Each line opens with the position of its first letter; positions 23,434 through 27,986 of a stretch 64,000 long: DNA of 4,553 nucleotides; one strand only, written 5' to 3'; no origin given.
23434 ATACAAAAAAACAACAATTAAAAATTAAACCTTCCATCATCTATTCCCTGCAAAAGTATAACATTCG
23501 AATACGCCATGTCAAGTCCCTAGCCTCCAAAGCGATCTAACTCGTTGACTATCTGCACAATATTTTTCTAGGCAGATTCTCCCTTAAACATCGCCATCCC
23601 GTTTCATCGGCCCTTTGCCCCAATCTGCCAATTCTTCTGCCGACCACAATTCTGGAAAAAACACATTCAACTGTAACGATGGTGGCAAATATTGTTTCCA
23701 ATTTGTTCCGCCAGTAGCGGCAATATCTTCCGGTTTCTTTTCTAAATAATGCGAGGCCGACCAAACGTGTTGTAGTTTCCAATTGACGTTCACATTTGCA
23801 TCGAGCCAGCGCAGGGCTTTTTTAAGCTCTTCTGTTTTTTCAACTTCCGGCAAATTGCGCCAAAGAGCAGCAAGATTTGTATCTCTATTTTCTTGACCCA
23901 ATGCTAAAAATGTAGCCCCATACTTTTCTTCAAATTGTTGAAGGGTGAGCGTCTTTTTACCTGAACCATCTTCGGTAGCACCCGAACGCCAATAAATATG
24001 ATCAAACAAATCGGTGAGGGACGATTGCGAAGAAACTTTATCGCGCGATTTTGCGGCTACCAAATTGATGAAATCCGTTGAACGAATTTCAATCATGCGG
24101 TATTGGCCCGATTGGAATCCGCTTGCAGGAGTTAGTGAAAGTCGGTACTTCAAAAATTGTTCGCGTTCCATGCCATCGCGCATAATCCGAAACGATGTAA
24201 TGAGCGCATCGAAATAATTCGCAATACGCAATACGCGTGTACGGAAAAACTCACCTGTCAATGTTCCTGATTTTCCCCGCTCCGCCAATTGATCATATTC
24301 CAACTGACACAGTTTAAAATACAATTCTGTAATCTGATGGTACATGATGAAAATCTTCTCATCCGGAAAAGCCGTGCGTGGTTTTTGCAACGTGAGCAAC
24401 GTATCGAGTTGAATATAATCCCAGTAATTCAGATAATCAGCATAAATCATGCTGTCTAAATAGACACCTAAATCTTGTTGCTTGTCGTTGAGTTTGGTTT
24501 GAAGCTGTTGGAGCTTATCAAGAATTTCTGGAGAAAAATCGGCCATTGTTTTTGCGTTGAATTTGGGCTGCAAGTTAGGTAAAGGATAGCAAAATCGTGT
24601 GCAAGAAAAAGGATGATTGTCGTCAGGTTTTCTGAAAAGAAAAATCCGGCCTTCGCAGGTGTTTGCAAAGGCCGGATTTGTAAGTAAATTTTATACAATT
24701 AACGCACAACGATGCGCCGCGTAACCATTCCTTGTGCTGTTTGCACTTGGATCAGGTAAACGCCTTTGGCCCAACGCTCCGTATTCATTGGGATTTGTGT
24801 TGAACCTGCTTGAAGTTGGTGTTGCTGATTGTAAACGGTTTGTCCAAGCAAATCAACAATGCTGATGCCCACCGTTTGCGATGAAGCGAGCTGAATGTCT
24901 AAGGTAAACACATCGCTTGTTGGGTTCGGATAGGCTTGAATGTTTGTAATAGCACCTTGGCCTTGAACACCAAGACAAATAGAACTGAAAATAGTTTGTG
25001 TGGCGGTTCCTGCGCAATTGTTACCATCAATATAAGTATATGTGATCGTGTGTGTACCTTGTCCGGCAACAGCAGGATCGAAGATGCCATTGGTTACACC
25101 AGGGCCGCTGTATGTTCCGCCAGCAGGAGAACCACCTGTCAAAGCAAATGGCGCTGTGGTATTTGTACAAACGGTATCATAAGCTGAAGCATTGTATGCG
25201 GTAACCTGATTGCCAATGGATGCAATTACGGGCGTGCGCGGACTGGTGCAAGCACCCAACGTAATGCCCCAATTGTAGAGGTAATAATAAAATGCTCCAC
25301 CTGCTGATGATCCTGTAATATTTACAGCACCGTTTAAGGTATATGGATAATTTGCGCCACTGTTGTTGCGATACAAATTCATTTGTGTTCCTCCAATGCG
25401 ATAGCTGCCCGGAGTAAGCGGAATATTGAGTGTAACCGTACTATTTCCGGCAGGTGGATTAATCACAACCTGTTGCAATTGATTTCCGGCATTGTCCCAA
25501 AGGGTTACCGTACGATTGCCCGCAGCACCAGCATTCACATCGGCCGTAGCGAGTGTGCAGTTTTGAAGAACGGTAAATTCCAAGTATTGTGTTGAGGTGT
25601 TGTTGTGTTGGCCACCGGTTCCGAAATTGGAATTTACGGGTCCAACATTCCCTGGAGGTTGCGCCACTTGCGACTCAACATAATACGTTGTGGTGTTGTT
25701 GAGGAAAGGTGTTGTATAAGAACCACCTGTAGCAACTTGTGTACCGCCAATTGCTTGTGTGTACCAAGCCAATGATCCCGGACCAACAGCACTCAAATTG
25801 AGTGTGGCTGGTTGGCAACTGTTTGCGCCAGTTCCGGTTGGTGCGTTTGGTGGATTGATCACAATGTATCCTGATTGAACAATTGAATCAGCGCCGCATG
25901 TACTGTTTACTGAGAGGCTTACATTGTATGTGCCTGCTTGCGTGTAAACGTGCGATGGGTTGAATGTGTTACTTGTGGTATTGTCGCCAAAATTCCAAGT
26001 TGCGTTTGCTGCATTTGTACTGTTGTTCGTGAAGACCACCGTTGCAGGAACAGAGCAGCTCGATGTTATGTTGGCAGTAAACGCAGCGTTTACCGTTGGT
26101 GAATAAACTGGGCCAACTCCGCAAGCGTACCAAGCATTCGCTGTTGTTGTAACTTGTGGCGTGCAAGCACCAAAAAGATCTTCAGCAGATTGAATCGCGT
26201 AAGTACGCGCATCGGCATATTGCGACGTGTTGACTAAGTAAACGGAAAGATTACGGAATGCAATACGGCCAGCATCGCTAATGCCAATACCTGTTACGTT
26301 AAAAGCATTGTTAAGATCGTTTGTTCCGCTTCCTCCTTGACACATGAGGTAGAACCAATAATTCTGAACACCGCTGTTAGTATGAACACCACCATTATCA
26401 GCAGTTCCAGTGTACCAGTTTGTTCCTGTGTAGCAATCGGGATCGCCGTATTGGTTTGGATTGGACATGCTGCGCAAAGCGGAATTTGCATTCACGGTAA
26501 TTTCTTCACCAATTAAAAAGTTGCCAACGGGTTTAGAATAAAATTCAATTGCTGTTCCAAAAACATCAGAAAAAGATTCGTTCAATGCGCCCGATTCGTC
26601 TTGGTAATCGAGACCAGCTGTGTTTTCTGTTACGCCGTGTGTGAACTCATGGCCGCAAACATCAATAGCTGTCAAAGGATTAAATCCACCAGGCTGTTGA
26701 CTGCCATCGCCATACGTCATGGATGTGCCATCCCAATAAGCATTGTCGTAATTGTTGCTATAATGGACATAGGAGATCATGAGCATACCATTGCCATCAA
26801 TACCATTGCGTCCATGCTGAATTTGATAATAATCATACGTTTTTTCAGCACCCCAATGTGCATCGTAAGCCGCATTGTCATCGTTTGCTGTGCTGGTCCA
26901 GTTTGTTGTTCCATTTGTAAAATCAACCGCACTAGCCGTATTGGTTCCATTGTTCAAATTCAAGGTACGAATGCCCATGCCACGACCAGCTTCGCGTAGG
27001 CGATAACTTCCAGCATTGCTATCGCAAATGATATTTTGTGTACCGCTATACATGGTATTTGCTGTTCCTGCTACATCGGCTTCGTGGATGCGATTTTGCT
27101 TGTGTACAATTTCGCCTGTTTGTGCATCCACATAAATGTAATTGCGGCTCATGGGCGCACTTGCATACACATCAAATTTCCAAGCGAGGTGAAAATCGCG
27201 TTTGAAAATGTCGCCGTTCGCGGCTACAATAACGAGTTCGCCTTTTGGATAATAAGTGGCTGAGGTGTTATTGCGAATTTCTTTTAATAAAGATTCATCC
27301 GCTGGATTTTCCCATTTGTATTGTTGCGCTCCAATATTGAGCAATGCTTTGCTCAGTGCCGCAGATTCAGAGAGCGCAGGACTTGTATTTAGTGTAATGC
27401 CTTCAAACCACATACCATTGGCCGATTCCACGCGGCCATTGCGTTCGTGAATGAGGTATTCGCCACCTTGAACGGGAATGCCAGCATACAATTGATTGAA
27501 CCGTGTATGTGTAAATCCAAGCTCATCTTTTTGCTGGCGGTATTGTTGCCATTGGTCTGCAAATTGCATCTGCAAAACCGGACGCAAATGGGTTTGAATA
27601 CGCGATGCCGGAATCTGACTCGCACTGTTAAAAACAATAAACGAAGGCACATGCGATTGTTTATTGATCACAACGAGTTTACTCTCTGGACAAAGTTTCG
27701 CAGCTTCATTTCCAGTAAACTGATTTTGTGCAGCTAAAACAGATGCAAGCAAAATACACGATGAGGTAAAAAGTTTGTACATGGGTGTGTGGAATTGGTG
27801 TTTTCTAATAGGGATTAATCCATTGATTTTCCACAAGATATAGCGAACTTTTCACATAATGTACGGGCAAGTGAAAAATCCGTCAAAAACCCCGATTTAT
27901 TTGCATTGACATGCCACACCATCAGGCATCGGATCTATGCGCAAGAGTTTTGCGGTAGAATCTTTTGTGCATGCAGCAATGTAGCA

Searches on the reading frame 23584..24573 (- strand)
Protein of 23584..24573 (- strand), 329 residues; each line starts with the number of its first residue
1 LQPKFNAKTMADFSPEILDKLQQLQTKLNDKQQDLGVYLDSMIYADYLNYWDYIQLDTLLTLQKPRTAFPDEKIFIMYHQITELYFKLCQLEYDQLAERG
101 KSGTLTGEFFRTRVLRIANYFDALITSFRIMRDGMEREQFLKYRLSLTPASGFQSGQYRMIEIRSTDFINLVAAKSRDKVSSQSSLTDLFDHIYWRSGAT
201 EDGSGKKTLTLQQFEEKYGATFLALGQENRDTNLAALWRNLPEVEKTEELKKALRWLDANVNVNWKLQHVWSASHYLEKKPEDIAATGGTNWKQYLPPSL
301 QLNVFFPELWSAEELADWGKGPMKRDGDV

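Call 69: search_protein_families(library=pfam, proteins=[window:23584-24573:-], max_evalue=0.00001)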
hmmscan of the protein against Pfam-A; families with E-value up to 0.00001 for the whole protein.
window:23584-24573:- (329 aa): 1 family
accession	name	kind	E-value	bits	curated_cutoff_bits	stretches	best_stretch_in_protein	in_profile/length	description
PF03301.18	Trp_dioxygenase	-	1.4e-23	84.2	34.9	1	48-164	15-138/346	Tryptophan 2,3-dioxygenase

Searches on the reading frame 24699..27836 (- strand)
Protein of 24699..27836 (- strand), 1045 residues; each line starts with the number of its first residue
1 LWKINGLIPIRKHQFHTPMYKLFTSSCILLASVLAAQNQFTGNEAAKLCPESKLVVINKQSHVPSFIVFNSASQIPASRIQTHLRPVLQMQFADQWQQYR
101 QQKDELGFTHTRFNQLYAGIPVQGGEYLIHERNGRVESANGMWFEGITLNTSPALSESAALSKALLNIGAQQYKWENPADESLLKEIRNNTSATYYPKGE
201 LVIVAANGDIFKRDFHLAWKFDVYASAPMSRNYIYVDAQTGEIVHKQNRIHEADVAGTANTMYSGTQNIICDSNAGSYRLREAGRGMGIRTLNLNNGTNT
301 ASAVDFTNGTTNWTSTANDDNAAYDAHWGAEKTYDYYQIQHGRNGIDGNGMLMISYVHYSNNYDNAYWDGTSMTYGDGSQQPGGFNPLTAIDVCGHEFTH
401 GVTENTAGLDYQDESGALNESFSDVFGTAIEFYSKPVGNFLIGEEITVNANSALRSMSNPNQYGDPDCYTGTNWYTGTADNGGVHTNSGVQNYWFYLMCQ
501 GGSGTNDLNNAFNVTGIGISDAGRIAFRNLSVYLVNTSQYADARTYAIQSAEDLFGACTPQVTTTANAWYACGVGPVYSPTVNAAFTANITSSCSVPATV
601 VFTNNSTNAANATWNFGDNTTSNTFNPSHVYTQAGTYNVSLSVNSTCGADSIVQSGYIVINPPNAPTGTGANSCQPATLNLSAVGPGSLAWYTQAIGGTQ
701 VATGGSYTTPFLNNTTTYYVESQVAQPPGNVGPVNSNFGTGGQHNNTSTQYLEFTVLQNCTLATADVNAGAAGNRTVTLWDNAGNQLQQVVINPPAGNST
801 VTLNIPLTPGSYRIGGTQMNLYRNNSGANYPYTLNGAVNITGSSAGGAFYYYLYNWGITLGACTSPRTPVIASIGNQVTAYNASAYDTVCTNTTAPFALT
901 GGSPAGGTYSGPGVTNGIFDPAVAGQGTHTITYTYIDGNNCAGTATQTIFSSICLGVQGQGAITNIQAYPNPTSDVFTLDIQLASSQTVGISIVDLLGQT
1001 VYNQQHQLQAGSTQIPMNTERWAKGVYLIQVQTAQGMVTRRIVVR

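Call 40: search_protein_families(library=pfam, proteins=[window:24699-27836:-], max_evalue=0.00001)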
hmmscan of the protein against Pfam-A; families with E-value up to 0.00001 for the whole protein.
window:24699-27836:- (1045 aa): 7 families
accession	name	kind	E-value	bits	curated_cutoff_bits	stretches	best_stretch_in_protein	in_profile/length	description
PF02868.21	Peptidase_M4_C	-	2.3e-47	161.4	24.4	1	407-574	1-165/165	Thermolysin metallopeptidase, alpha-helical domain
PF01447.24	Peptidase_M4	-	2.4e-41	142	22.4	1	257-404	2-145/145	Thermolysin metallopeptidase, catalytic domain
PF18911.6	PKD_4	-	1.8e-15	57.2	27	1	579-654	3-79/85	PKD domain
PF18962.6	Por_Secre_tail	-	9e-15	55.2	27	1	969-1044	2-75/75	Secretion system C-terminal sorting domain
PF07504.19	FTP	-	2.6e-13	50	21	1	94-141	1-49/51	Fungalysin/Thermolysin Propeptide Motif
PF19081.6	Ig_7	-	2.3e-11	44.3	27.3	1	663-723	1-65/84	Ig-like domain CHU_C associated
PF00801.26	PKD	-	4e-08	33.6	23.5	1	594-649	11-71/80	PKD domain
